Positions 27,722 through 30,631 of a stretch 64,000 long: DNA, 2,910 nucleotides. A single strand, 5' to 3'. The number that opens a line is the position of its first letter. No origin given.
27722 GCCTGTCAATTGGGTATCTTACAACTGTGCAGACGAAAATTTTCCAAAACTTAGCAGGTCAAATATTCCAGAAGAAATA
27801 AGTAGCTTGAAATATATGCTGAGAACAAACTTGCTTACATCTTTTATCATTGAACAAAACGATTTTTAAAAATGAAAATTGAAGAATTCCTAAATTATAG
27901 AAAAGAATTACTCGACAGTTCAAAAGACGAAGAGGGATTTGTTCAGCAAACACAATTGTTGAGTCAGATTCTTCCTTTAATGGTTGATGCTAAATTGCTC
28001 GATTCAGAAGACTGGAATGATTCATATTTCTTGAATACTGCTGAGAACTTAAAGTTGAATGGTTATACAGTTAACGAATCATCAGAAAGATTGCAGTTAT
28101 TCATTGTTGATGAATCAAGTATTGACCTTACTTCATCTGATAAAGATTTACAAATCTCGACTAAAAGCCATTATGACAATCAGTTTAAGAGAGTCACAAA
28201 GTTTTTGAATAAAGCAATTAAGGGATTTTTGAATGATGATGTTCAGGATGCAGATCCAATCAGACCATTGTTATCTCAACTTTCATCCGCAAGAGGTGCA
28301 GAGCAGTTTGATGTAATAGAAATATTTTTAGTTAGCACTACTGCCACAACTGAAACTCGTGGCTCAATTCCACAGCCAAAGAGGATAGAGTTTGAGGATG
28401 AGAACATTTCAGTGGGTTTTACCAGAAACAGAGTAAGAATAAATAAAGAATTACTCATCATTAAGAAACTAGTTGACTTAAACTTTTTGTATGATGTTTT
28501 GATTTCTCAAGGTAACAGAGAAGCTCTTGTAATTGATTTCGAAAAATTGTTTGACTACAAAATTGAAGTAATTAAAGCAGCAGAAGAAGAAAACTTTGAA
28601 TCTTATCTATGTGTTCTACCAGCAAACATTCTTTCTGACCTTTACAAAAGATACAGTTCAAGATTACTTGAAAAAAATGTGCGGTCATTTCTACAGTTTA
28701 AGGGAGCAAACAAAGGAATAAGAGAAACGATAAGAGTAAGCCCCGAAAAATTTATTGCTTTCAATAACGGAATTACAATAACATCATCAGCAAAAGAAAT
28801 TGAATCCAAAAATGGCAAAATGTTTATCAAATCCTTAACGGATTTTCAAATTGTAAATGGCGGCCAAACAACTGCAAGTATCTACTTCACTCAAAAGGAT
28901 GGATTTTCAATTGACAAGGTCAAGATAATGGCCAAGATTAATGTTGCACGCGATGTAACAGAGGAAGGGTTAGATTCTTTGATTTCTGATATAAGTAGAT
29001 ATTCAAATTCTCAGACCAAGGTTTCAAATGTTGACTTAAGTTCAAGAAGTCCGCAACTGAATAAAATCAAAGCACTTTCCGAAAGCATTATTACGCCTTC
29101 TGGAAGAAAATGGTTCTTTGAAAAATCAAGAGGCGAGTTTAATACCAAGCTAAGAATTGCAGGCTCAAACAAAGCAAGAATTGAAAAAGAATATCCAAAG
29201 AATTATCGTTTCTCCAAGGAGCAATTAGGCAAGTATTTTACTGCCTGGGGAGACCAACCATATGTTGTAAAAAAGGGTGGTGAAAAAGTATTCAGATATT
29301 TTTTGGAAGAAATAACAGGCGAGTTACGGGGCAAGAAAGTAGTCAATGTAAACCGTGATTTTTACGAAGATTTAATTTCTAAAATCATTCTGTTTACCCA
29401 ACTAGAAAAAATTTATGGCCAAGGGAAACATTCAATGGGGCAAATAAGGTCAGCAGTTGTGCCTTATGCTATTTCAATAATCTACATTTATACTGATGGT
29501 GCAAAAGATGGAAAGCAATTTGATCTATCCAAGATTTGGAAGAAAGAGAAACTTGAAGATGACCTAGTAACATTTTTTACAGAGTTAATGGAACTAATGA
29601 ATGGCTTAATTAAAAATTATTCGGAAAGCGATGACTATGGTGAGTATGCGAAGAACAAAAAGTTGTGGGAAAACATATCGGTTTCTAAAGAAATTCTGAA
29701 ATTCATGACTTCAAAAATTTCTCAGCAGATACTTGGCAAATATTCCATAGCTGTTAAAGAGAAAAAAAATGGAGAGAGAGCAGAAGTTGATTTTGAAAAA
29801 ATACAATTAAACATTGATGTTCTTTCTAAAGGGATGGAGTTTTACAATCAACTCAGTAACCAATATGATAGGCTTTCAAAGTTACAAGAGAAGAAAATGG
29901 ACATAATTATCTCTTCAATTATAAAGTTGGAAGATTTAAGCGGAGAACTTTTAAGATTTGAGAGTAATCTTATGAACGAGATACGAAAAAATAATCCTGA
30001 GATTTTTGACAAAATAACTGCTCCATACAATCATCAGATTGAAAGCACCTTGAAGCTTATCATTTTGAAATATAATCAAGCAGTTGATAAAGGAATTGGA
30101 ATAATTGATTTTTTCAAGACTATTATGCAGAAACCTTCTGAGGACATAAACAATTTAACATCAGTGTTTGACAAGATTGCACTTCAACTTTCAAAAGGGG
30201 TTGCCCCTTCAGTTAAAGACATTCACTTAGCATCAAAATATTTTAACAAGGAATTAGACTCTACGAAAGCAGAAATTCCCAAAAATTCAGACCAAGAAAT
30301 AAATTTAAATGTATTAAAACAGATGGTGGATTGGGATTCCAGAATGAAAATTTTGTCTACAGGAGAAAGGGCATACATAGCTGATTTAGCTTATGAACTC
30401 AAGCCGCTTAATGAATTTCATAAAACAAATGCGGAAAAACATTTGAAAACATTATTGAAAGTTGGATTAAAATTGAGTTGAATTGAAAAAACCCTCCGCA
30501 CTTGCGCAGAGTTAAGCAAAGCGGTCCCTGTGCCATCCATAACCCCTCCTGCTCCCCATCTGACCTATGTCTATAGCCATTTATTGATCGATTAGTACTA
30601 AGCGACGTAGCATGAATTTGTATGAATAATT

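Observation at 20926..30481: Five-gene operon Dcm / GHKL(MORC-like) ATPase / Z1 P-loop NTPase / PD-(D/E)XK / AIPR: candidate uncharacterised methylation-coupled defence system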

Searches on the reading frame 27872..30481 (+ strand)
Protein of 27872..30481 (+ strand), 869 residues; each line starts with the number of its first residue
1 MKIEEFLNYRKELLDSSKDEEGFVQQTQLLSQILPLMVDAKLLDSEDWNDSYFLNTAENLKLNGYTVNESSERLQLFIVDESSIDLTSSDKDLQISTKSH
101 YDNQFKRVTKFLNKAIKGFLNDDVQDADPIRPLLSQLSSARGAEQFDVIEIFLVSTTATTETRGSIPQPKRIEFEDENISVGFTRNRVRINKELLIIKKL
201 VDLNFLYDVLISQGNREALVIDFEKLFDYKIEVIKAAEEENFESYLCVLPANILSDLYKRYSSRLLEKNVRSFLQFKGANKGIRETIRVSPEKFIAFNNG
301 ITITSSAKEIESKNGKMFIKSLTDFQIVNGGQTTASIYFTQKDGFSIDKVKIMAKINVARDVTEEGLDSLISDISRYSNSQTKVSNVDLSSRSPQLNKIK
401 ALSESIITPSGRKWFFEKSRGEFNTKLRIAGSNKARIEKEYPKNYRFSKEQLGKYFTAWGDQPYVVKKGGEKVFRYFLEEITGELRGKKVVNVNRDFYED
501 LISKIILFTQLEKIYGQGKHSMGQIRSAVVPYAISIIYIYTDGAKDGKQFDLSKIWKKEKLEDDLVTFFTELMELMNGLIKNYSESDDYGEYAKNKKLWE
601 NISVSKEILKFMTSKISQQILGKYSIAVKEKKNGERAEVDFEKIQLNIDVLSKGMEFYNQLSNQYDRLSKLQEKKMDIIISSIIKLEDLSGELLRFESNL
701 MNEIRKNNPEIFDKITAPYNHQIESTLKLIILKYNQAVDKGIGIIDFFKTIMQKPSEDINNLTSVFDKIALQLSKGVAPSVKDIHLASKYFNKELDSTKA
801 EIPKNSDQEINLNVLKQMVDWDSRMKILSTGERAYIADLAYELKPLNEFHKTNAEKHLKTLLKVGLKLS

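Call 3: search_protein_families(library=pfam, proteins=[window:27872-30481:+], max_evalue=0.01)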
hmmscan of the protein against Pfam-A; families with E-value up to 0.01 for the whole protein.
window:27872-30481:+ (869 aa): 2 families
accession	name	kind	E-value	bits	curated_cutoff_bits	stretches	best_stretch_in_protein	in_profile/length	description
PF10592.14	AIPR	-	1.1e-69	235.9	25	1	266-582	1-306/308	AIPR protein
PF22879.1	AIPR_N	-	4.7e-12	46.6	28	1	52-162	23-127/151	Abortive infection phage resistance protein N-terminal domain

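Call 4: search_protein_families(library=padloc, proteins=[window:27872-30481:+], max_evalue=0.01)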
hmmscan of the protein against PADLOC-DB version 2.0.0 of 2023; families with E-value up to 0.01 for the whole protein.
window:27872-30481:+ (869 aa): 2 families
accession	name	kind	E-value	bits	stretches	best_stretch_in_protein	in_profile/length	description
PDLC02207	MzaE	-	3.7e-55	185.6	1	200-603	178-581/598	-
PDLC02357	AbiU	-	2.8e-20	71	1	244-400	219-365/537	AbiU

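Call 5: search_protein_families(library=ncbifam, proteins=[window:27872-30481:+], max_evalue=0.01)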
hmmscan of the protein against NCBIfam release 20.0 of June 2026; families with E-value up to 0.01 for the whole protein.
window:27872-30481:+ (869 aa): 1 family
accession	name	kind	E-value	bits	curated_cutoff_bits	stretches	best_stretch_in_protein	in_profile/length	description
NF041935.1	MzaE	equivalog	2.2e-75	254.3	1050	1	57-603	64-580/593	MZA anti-phage system associated AIPR family protein MzaE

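Call 44: search_solved_structures(query=window:27872-30481:+, max_evalue=1)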
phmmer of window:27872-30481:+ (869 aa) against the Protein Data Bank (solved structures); distinct sequences matched with E-value up to 1: 0.

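Call 67: find_homologous_proteins(query=window:27872-30481:+, max_evalue=1e-10)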
Query window:27872-30481:+ (869 aa): 6459 proteins with E <= 1e-10 among 8000 candidates; the best 120 are listed.
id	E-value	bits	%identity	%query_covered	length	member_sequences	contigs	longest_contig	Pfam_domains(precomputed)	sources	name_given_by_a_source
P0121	0.0e+0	1881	100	100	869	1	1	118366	PF22879.2,PF10592.15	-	-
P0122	0.0e+0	1726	92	100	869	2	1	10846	PF22879.2,PF10592.15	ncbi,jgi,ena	-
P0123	0.0e+0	1717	91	100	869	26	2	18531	PF22879.2,PF10592.15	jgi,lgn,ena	jgi:hypothetical protein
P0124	0.0e+0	1688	90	100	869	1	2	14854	PF22879.2,PF10592.15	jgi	-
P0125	0.0e+0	1684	89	100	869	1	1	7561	PF22879.2,PF10592.15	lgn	-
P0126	0.0e+0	1681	89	100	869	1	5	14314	PF22879.2,PF10592.15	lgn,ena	-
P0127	0.0e+0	1681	89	100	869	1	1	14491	PF22879.2,PF10592.15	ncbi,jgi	jgi:hypothetical protein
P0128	0.0e+0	1681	89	100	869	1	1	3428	PF22879.2,PF10592.15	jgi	-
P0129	0.0e+0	1680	89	100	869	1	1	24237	PF22879.2,PF10592.15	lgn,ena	-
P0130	0.0e+0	1680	89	100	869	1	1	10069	PF22879.2,PF10592.15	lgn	-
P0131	0.0e+0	1679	89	100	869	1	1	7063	PF22879.2,PF10592.15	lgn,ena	-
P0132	0.0e+0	1678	89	100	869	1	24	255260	PF22879.2,PF10592.15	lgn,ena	-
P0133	0.0e+0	1678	89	100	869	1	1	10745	PF22879.2,PF10592.15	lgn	-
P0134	0.0e+0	1678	89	100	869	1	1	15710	PF22879.2,PF10592.15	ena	-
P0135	0.0e+0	1676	89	100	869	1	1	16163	PF22879.2,PF10592.15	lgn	-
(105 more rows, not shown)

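Call 80: predict_structure(alignment_id=A2)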
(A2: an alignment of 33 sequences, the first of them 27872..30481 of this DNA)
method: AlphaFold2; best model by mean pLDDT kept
length: 869 residues; sequences in the alignment: 33
mean_pLDDT: 55.7   pTM: 0.32
mean pLDDT of the five models: 55.7, 55.1, 52.0, 51.9, 49.0
residues with pLDDT >= 90: 5; 70-90: 252; 50-70: 222; < 50: 390
segments of 3 or more residues with pLDDT < 50: 1-177, 194-218, 262-283, 297-299, 362-396, 414-471, 483-492, 517-520, 543-545, 586-593, 629-637, 754-760, 793-810, 823-827, 864-866
pLDDT, mean of each block of 10 residues (from residue 1): 37 40 40 38 31 26 26 31 34 35 36 33 32 42 45 41 33 45 59 52 39 41 83 70 71 73 44 38 55 53 76 84 69 64 73 71 46 36 29 47 57 40 28 38 37 26 40 54 41 55 65 53 58 74 56 59 77 78 52 59 82 85 65 49 86 87 82 88 88 87 77 76 79 77 75 49 72 83 83 39 38 59 50 58 57 58 49
secondary structure, 60 per line:
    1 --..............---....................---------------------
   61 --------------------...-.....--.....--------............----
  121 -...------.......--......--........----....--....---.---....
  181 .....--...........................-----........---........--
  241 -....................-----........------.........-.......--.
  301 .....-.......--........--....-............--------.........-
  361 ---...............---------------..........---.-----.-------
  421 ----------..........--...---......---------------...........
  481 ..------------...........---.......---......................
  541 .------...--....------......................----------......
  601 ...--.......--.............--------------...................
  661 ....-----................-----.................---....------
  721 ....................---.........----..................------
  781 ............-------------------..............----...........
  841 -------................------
elements in order (helices of 4 or more, strands of 3 or more residues): H3-16 H20-39 E85-89 E92-96 H105-116 H131-137 H140-145 E148-155 E160-163 E166-169 E177-185 E188-202 H203-214 E220-222 H223-227 E231-238 E242-250 H251-261 H267-274 H281-289 H291-297 E300-305 E307-313 E316-323 E326-329 H331-342 E351-359 H364-378 H394-403 H431-440 H449-454 H470-482 H495-505 H509-515 H519-541 E548-550 H553-556 H563-584 H595-603 H606-612 H615-624 E625-627 H642-664 H670-685 H691-707 H711-714 H721-740 H744-752 H757-774 H781-792 H812-825 H830-840 H848-863

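Call 85: search_protein_families(library=pfam, alignment_id=A3, max_evalue=1)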
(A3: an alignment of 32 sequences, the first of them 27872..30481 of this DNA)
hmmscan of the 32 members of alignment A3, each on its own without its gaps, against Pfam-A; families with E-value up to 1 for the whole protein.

A. member 1, window:27872-30481:+ (869 aa): 2 families
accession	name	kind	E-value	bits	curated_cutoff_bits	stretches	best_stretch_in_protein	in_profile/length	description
PF10592.14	AIPR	-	1.1e-69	235.9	25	1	266-582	1-306/308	AIPR protein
PF22879.1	AIPR_N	-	4.7e-12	46.6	28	1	52-162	23-127/151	Abortive infection phage resistance protein N-terminal domain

B. families by the number of members that match (of 32 scanned): 21 families
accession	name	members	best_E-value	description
PF10592.14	AIPR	32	3.3e-109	AIPR protein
PF22879.1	AIPR_N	32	1.1e-49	Abortive infection phage resistance protein N-terminal domain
PF16897.10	MMR_HSR1_Xtn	2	0.078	C-terminal region of MMR_HSR1 domain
PF00041.27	fn3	2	0.12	Fibronectin type III domain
PF13918.12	PLDc_3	1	0.0022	PLD-like domain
PF08931.15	Caudo_bapla_RBP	1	0.0036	Lactophage receptor-binding protein C-terminal head domain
PF14189.11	DUF4312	1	0.023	Domain of unknown function (DUF4312)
PF08965.17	Aca2_YdiL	1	0.028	Aca2/YdiL-like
PF09932.14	DUF2164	1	0.036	Uncharacterized conserved protein (DUF2164)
PF15542.11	Ntox50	1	0.044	Bacterial toxin 50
PF02719.21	Polysacc_synt_2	1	0.052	Polysaccharide biosynthesis protein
PF08989.15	DUF1896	1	0.059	Domain of unknown function (DUF1896)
PF25817.1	ICE1_C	1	0.079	Little elongation complex subunit 1, C-terminal domain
PF16455.10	UBD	1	0.1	Ubiquitin-binding domain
PF16229.10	DUF4888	1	0.1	Domain of unknown function (DUF4888)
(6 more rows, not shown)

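Call 87: find_homologous_proteins(query=A3, max_evalue=1e-20)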
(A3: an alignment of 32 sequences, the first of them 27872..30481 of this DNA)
Query A3 (32 sequences) (869 aa, profile of the alignment): 6495 proteins with E <= 1e-20 among 8000 candidates; the best 120 are listed.
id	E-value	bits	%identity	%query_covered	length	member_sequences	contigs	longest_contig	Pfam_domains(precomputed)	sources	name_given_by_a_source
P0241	4.3e-262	890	33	64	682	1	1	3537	PF22879.2,PF10592.15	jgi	-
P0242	7.1e-262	889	30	64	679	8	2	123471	PF22879.2,PF10592.15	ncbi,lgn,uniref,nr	ncbi:AIPR family protein [Paenibacillus typhae]|uniref:AIPR protein n=1 Tax=Paenibacillus typhae Tax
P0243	6.2e-261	886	30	69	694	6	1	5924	PF22879.2,PF10592.15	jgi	jgi:hypothetical protein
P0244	6.9e-260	882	30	64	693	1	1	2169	PF22879.2,PF10592.15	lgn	-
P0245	6.6e-259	879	30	64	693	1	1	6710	PF22879.2,PF10592.15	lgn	-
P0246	1.4e-258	878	31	64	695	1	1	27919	PF22879.2,PF10592.15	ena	-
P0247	3.1e-258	877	32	66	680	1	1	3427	PF22879.2,PF10592.15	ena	-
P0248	6.6e-258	876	29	63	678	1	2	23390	PF22879.2,PF10592.15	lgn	-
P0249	7.1e-258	876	32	67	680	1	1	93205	PF22879.2,PF10592.15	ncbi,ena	-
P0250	3.9e-257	873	29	63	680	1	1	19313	PF22879.2,PF10592.15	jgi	jgi:hypothetical protein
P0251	2.4e-256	871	-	-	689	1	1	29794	PF22879.2,PF10592.15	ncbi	-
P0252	5.2e-256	870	29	64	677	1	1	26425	PF22879.2,PF10592.15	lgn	-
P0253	3.5e-255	867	29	67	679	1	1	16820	PF22879.2,PF10592.15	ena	-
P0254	6.0e-255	866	29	64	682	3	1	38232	PF22879.2,PF10592.15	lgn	-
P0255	1.4e-254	865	29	66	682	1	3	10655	PF22879.2,PF10592.15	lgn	-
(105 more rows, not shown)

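Call 99: predict_structure(alignment_id=A4)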
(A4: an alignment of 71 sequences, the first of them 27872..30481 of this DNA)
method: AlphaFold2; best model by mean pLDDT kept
length: 869 residues; sequences in the alignment: 71
mean_pLDDT: 79.9   pTM: 0.46
mean pLDDT of the five models: 79.9, 78.0, 76.9, 75.1, 74.5
residues with pLDDT >= 90: 155; 70-90: 570; 50-70: 107; < 50: 37
segments of 3 or more residues with pLDDT < 50: 274-277, 380-385, 630-637, 755-758, 794-807
pLDDT, mean of each block of 10 residues (from residue 1): 76 84 83 83 74 71 79 85 69 72 89 86 78 84 83 86 61 83 79 89 82 67 88 89 91 90 73 52 84 85 90 91 87 85 89 91 70 63 49 79 83 84 74 81 88 89 84 83 72 85 93 72 79 91 70 89 91 92 87 89 92 88 73 47 83 87 85 89 87 86 82 79 80 74 74 52 73 81 84 44 48 89 78 86 81 84 77
secondary structure, 60 per line:
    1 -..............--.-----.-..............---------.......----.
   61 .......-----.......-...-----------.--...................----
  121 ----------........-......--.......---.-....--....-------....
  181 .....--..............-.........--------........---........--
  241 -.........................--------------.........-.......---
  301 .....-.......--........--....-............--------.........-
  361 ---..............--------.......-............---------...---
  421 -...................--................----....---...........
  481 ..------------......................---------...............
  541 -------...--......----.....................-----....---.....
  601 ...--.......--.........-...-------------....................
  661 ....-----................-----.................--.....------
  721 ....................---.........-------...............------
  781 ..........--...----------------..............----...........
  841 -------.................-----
elements in order (helices of 4 or more, strands of 3 or more residues): H2-15 H26-39 E49-55 E60-67 E73-79 H98-116 H131-138 H140-145 E148-154 E160-163 E166-169 E177-185 E188-201 H203-211 E220-222 H223-227 E231-238 E242-250 H251-266 H281-289 H291-297 E301-305 E307-313 E316-323 E326-329 H331-342 E351-359 H364-377 H386-392 H394-405 E415-417 H422-440 E446-448 H449-458 H463-466 H470-482 H495-516 H526-540 E548-550 H553-558 H563-583 H589-592 H596-603 H606-612 H615-623 E625-627 H641-664 H670-685 H691-707 H710-714 H721-740 H744-752 H760-774 H781-790 H812-825 H830-840 H848-864

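Call 102: fold_search(model_id=the predicted structure, library=pdb)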
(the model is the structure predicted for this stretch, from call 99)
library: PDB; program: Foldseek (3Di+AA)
matches with E <= 10: 213; with E <= 0.001: 0
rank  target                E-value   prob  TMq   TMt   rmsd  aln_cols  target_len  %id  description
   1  8gtf_k                1.1e+00  0.03  0.04  0.12  17.9       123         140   11  Cryo-EM model of the marine siphophage vB_DshS-R4C stopper-terminator complex (released 2023-07-12)
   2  8hg1_A                1.2e+00  0.02  0.07  0.06  24.4       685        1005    8  The structure of MPXV polymerase holoenzyme in replicating state (released 2022-12-21)
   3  1t11_A                1.4e+00  0.08  0.04  0.08  16.8       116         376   13  Trigger Factor (released 2004-09-21)
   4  3wo3_F                1.4e+00  0.03  0.04  0.09  19.7       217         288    7  Crystal structure of IL-18 in complex with IL-18 receptor alpha (released 2014-12-17)
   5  3wo3_B                1.4e+00  0.03  0.04  0.08  19.8       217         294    7  Crystal structure of IL-18 in complex with IL-18 receptor alpha (released 2014-12-17)
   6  6d1p_B                1.7e+00  0.13  0.04  0.04  13.5        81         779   10  Apo structure of Bacteroides uniformis beta-glucuronidase 3 (released 2018-10-17)
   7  8k8s_A                1.7e+00  0.02  0.06  0.06  22.4       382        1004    9  F8-A22-E4 complex of MPXV in complex with DNA and Ara-CTP (released 2024-06-05)
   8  3bzw_B                1.9e+00  0.04  0.04  0.11  18.1       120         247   15  Crystal structure of a putative lipase from Bacteroides thetaiotaomicron (released 2008-02-05)
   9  5kck                  2.1e+00  0.02  0.04  0.07  19.8       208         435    6  Crystal structure of anthranilate synthase component I from Streptococcus pneumoniae TIGR4 (released 2016-06-22)
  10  6xj5_B                2.2e+00  0.04  0.09  0.17  18.6       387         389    9  Carboxypeptidase G2 modified with a versatile bioconjugate for metalloprotein design (released 2021-06-30)
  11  3wo4_B                2.2e+00  0.03  0.04  0.09  19.7       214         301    6  Crystal structure of the IL-18 signaling ternary complex (released 2014-12-17)
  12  3wo3_D                2.3e+00  0.03  0.04  0.10  19.5       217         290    8  Crystal structure of IL-18 in complex with IL-18 receptor alpha (released 2014-12-17)
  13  4qx6_D                2.3e+00  0.03  0.04  0.08  15.3       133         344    7  CRYSTAL STRUCTURE OF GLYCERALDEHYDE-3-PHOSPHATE DEHYDROGENASE FROM STREPTOCOCCUS AGALACTIAE NEM316 at 2.46 ANGSTROM RE (released 2014-10-15)
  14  5s78_A                2.4e+00  0.05  0.04  0.09  11.9       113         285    9  XChem group deposition -- Crystal Structure of human ACVR1 in complex with FM010934a (released 2021-06-23)
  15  6unq                  2.5e+00  0.04  0.04  0.09  11.9       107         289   12  Kinase domain of ALK2-K493A with AMPPNP (released 2021-07-07)
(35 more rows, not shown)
